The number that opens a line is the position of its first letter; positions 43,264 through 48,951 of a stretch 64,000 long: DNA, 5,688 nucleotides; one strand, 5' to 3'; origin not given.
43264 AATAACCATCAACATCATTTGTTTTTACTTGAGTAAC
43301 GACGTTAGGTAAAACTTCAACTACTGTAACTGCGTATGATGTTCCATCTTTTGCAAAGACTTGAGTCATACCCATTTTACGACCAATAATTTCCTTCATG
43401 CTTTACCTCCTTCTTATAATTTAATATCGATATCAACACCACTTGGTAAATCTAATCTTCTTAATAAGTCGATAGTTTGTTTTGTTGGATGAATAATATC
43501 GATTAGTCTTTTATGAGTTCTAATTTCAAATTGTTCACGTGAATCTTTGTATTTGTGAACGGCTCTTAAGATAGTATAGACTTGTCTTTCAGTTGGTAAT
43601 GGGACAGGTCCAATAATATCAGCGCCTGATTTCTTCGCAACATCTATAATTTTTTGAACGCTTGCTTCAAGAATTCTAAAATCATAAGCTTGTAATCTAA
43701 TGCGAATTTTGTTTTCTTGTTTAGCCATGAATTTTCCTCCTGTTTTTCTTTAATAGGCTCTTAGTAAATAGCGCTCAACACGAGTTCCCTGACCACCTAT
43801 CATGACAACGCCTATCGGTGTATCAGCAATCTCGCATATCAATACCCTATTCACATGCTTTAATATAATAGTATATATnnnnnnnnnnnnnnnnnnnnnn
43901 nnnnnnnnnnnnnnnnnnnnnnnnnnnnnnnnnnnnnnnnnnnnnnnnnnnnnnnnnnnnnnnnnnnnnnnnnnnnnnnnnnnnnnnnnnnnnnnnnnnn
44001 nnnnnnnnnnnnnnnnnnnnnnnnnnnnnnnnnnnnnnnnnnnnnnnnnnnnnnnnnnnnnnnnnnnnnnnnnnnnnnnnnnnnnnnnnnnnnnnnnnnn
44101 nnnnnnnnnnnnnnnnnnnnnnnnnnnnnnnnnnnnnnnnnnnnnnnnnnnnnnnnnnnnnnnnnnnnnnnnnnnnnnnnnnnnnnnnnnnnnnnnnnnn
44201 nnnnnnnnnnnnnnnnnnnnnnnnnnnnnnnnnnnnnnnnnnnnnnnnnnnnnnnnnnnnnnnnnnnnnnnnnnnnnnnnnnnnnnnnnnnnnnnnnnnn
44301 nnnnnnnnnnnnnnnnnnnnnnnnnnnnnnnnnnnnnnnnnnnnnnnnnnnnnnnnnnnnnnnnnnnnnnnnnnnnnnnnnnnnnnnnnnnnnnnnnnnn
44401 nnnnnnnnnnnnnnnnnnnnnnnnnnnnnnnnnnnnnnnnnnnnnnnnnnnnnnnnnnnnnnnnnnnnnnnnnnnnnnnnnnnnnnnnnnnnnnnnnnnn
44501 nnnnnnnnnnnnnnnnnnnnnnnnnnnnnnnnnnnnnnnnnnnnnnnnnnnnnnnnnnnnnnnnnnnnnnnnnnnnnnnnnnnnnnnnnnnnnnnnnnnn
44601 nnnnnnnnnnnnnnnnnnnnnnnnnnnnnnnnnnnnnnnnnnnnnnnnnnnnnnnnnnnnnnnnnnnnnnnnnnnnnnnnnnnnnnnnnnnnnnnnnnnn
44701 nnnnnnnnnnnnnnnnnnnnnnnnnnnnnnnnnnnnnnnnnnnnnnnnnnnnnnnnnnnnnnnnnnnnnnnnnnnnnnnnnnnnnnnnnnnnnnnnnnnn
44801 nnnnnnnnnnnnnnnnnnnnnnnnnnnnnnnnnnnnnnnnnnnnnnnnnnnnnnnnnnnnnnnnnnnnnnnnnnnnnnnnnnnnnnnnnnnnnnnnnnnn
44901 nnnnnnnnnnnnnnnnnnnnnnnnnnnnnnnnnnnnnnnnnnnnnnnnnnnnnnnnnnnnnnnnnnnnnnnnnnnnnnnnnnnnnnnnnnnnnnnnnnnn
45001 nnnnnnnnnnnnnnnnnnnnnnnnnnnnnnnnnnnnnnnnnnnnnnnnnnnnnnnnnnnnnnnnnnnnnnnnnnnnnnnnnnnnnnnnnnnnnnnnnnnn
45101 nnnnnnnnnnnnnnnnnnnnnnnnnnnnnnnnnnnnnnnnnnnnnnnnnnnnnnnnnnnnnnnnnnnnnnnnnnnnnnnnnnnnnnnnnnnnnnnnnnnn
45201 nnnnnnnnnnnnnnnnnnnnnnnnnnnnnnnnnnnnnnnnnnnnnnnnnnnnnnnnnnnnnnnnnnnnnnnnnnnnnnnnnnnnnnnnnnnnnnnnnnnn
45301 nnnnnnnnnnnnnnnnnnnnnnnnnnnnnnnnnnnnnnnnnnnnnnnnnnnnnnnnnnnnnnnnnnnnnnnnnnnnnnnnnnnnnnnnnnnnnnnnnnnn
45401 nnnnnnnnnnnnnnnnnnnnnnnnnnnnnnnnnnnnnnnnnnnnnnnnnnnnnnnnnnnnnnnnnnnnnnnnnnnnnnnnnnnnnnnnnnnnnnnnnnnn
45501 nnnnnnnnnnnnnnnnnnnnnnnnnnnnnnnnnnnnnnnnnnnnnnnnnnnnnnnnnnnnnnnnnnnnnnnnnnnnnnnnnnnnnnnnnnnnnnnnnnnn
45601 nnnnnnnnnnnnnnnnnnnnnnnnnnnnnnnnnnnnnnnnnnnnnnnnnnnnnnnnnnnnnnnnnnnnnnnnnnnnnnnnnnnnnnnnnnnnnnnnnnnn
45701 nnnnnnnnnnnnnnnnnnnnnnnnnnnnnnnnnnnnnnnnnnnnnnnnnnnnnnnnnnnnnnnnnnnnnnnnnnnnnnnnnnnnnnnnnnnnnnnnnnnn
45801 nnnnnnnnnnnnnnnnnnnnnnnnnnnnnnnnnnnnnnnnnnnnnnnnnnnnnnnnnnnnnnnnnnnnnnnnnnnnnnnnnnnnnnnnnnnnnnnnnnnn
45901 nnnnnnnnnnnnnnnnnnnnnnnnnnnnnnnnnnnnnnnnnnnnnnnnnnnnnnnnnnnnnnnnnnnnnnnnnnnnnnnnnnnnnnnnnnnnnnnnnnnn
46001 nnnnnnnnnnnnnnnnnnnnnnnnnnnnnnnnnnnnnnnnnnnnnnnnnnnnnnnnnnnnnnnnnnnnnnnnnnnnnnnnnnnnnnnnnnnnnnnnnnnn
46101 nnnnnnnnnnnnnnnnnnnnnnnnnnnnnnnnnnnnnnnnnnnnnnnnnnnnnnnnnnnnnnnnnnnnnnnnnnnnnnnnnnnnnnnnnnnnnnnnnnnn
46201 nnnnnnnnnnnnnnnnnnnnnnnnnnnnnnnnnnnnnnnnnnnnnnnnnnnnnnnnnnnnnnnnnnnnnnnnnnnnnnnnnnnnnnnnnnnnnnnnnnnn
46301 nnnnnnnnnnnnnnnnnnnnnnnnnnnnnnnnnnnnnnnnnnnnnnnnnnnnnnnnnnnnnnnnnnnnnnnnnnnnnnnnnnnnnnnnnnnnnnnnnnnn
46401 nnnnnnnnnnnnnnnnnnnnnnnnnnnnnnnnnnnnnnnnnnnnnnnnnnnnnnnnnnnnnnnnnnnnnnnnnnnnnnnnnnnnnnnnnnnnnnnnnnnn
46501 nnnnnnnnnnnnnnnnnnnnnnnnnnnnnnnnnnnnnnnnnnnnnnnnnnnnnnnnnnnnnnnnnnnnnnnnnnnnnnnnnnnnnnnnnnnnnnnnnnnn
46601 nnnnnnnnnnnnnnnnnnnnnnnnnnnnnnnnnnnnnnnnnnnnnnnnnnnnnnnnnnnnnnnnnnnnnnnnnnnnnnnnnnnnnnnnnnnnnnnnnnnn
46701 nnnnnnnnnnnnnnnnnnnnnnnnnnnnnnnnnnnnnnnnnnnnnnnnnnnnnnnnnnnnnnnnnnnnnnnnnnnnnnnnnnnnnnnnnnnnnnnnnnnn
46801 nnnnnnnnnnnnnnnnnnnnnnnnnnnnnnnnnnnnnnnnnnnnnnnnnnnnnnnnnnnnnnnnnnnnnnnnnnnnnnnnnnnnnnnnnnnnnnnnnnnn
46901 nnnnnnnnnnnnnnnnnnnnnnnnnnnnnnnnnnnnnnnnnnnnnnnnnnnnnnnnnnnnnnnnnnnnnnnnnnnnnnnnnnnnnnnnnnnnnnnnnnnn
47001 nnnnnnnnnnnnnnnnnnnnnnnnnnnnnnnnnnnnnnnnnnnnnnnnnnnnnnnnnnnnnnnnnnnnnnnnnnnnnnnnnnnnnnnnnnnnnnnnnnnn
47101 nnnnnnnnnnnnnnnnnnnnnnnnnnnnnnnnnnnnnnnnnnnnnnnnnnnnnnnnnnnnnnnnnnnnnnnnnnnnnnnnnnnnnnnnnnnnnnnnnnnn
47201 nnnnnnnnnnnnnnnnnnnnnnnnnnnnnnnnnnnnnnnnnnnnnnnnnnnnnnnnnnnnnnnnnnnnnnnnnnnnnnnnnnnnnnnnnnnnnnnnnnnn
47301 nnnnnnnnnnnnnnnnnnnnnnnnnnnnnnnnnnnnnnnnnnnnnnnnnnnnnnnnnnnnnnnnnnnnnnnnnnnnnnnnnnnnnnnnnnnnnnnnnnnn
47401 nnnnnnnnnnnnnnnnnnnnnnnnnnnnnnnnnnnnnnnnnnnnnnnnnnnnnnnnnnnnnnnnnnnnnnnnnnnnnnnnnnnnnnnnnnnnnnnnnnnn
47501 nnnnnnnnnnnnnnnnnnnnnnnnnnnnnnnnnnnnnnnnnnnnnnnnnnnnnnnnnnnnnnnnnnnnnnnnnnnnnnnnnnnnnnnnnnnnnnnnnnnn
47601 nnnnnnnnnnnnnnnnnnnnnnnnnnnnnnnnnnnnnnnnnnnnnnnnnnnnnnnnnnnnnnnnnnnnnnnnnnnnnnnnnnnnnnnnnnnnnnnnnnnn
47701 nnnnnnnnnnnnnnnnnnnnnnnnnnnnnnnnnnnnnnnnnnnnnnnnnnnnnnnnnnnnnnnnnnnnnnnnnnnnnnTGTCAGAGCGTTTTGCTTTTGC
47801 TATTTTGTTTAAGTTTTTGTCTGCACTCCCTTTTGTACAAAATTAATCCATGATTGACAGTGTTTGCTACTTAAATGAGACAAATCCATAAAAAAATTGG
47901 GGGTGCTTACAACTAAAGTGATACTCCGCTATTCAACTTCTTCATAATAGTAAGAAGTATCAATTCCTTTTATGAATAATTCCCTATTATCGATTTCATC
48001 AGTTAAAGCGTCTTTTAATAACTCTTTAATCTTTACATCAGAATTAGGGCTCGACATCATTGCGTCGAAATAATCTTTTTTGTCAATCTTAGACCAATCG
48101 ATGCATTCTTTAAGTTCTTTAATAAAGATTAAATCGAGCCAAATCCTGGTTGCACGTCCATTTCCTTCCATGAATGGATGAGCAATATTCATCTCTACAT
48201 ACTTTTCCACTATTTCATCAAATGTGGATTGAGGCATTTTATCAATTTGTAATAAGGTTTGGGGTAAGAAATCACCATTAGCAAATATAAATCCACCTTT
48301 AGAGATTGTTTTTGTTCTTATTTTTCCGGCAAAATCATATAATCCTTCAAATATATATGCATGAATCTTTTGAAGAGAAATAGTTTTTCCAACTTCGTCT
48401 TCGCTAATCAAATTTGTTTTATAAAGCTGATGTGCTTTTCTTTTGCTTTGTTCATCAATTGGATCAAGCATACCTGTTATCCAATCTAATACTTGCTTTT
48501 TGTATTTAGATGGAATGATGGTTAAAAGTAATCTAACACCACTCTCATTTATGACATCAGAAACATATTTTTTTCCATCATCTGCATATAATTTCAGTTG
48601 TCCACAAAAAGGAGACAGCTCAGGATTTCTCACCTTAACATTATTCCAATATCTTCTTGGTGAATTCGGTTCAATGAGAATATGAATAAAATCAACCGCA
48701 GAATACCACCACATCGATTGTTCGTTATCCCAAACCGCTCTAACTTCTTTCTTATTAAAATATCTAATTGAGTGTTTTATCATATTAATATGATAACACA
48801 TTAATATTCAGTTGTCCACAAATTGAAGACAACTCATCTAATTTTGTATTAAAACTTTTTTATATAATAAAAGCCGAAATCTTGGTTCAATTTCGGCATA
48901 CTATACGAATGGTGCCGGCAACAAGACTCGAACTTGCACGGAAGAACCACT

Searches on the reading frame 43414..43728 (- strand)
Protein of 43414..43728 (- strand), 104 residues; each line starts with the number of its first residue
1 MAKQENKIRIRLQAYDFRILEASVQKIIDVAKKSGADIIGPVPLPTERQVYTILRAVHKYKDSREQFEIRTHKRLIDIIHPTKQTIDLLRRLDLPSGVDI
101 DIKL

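Call 45: find_encoding_contigs(protein=window:43414-43728:-, flank=5000, max_places=10)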
Protein window:43414-43728:- (104 aa): 22 contigs read that carry it; 10 places shown.
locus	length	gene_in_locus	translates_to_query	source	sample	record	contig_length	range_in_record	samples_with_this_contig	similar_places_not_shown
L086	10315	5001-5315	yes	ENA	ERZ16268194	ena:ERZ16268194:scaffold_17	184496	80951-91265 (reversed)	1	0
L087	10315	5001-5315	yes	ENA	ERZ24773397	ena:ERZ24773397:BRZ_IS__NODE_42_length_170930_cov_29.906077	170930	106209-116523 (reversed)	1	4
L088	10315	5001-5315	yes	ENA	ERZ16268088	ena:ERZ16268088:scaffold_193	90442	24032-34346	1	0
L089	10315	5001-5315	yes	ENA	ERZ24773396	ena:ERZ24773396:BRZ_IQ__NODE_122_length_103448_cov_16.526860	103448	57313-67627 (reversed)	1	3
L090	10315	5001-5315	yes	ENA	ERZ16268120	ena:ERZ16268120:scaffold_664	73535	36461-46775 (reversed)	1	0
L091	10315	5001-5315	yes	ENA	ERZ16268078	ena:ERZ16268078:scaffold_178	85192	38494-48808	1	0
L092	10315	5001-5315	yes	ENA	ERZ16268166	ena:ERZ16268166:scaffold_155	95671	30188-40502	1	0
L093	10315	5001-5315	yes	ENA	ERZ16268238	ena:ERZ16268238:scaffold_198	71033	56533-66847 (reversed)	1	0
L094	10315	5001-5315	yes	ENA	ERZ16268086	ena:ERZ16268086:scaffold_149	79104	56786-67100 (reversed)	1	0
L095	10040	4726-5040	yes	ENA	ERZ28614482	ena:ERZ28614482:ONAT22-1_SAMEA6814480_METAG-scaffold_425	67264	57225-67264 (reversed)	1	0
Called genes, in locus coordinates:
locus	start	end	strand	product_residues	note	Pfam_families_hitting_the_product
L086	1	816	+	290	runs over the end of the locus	PF02498:Bro-N (faint), PF02661:Fic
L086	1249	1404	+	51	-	-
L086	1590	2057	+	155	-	PF12682:Flavodoxin_4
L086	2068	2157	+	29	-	-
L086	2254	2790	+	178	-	PF02627:CMD (weak), PF00190:Cupin_1 (weak), PF07883:Cupin_2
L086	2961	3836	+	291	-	PF07804:HipA_C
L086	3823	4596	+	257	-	-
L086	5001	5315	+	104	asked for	PF00338:Ribosomal_S10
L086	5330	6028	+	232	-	PF00297:Ribosomal_L3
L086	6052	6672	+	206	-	PF00573:Ribosomal_L4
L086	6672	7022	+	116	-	PF00276:Ribosomal_L23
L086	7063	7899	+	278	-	PF00181:Ribosomal_L2_N, PF03947:Ribosomal_L2_C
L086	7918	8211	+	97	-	PF00203:Ribosomal_S19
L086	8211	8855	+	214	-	PF00237:Ribosomal_L22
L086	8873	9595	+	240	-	PF05316:VAR1 (faint), PF00189:Ribosomal_S3_C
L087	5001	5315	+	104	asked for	PF00338:Ribosomal_S10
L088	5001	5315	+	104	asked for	PF00338:Ribosomal_S10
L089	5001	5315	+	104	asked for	PF00338:Ribosomal_S10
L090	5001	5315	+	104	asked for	PF00338:Ribosomal_S10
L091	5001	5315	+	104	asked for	PF00338:Ribosomal_S10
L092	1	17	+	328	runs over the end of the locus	-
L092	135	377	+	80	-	-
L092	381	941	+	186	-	PF01613:Flavin_Reduct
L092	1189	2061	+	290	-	PF02661:Fic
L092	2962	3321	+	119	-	-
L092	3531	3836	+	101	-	-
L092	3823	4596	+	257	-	-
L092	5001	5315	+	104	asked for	PF00338:Ribosomal_S10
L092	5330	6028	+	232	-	PF00297:Ribosomal_L3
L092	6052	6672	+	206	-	PF00573:Ribosomal_L4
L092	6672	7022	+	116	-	PF00276:Ribosomal_L23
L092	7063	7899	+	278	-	PF00181:Ribosomal_L2_N, PF03947:Ribosomal_L2_C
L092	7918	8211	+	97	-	PF00203:Ribosomal_S19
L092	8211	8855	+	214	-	PF00237:Ribosomal_L22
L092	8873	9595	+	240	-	PF05316:VAR1 (faint), PF00189:Ribosomal_S3_C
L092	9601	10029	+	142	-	PF00252:Ribosomal_L16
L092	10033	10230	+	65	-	PF00831:Ribosomal_L29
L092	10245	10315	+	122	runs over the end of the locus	PF00366:Ribosomal_S17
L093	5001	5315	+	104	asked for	PF00338:Ribosomal_S10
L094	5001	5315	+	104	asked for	PF00338:Ribosomal_S10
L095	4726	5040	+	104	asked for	PF00338:Ribosomal_S10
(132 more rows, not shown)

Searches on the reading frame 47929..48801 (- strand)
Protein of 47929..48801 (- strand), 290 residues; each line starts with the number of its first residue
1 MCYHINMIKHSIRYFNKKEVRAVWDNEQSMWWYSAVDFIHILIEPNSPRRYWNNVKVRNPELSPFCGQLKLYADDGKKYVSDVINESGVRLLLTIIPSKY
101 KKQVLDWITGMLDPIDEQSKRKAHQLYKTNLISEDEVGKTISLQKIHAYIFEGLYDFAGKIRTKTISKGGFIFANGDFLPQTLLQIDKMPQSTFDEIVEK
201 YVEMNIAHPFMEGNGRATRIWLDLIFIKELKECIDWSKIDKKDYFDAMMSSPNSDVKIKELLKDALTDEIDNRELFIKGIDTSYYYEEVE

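Call 3: search_protein_families(library=pfam, proteins=[window:47929-48801:-], max_evalue=1)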
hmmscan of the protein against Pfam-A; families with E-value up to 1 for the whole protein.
window:47929-48801:- (290 aa): 2 families
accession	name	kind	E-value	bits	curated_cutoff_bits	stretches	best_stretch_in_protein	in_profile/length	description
PF02661.23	Fic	-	4.2e-11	44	24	1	143-225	7-92/93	Fic/DOC family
PF02498.22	Bro-N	-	9.4e-06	26.6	25.6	1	19-110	1-92/96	BRO family, N-terminal domain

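Call 94: search_protein_families(library=pfam, proteins=[window:47929-48801:-], max_evalue=0.01)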
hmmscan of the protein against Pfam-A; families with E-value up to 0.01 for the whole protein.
window:47929-48801:- (290 aa): 2 families
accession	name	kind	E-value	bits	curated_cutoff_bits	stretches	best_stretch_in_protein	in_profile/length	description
PF02661.23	Fic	-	4.2e-11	44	24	1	143-225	7-92/93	Fic/DOC family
PF02498.22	Bro-N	-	9.4e-06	26.6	25.6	1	19-110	1-92/96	BRO family, N-terminal domain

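Call 96: search_protein_families(library=padloc, proteins=[window:47929-48801:-], max_evalue=0.001)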
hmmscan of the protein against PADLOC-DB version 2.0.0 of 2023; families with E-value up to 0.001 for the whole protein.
window:47929-48801:- (290 aa): 10 families
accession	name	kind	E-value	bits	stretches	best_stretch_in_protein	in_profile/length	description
PDLC04841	PDC-S04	-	3.2e-121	402.5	1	8-289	3-291/292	-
PDLC04842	PDC-S04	-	2.5e-82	273.5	1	113-289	17-193/202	-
PDLC04839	PDC-S04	-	1.9e-29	100.8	1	115-266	34-202/205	-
PDLC04838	PDC-S04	-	4.6e-29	99.7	1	135-269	60-205/209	-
PDLC04920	PDC-S13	-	7.1e-22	76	1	9-109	4-108/286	-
PDLC04840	PDC-S04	-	1.4e-07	29.5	1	186-274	134-220/227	-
PDLC04836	PDC-S04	-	2e-05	21.9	1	183-232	144-190/244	-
PDLC04837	PDC-S04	-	8.8e-05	19.9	1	189-257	146-214/234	-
PDLC05078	PDC-S72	-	0.00013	19.2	0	144-173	106-135/377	-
PDLC03963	SoFic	-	0.00081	16.9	0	174-227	156-213/361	-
